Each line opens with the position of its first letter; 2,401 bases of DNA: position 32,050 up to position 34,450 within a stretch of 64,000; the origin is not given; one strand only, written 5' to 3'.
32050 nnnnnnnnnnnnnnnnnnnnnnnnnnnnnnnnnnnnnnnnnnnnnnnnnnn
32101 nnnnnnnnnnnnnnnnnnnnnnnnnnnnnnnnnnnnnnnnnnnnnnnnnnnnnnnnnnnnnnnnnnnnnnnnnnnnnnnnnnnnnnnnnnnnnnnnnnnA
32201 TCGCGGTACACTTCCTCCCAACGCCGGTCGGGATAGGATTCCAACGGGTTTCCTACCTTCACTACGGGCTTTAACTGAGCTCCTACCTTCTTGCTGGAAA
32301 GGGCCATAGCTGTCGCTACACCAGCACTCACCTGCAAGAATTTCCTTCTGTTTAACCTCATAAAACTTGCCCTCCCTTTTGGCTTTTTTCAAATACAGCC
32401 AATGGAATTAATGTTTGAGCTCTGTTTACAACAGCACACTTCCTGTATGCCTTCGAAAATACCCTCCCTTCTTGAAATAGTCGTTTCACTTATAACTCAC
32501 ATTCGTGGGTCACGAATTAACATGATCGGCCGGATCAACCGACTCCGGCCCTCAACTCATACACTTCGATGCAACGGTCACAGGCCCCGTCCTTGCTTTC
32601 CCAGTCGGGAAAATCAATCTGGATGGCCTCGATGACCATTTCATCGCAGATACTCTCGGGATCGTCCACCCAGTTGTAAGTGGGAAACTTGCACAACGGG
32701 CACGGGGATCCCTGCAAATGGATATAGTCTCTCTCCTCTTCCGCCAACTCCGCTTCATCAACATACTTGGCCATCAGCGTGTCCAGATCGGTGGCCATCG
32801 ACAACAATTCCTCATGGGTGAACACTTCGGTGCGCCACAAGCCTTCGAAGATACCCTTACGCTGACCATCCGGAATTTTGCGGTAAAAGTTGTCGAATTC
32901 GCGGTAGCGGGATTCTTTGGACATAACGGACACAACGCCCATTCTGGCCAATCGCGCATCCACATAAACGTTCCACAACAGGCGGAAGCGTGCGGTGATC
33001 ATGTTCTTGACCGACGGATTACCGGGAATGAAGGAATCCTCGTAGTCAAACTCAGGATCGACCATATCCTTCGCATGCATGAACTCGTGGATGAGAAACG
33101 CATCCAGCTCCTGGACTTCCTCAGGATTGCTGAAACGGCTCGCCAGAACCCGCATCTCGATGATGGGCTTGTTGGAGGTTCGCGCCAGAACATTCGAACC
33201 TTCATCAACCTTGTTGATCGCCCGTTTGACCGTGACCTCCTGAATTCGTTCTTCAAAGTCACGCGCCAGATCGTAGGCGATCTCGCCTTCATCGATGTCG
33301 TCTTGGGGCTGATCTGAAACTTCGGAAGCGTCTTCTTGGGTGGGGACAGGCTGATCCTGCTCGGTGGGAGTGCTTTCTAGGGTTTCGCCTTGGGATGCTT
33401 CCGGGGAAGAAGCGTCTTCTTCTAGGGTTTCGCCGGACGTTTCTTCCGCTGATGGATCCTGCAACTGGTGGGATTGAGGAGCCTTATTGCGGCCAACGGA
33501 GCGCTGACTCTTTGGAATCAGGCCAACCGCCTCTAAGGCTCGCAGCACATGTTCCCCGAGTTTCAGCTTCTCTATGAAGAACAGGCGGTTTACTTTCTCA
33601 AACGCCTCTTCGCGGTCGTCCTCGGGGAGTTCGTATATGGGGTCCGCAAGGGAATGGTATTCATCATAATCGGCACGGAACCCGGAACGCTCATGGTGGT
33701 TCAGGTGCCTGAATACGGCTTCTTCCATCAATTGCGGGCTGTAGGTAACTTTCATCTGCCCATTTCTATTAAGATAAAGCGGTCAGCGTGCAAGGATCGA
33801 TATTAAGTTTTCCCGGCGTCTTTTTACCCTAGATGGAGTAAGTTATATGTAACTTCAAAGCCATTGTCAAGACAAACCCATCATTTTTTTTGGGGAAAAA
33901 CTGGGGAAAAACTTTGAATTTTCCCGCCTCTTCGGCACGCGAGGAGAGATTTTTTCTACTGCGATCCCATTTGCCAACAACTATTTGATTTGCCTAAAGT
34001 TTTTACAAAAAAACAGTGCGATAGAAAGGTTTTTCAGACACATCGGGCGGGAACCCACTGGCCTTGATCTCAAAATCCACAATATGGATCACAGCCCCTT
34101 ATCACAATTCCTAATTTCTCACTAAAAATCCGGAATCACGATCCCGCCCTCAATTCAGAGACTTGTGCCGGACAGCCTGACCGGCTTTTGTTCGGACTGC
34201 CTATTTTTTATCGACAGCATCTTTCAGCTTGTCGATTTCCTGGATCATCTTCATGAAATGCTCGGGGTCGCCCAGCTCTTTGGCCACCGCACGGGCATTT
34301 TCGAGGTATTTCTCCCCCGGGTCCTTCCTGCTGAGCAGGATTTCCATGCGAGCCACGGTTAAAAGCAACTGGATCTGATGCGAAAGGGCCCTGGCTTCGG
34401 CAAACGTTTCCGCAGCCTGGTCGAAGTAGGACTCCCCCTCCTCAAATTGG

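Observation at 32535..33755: Uncharacterised HExxH plus zinc-ribbon protein immediately upstream of nxrA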

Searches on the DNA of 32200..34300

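Call 80: search_rna_families(source=window, start=32200, end=34300, threshold=evalue, max_evalue=1)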
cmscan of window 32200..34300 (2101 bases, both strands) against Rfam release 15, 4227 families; matches with E-value up to 1: 0.
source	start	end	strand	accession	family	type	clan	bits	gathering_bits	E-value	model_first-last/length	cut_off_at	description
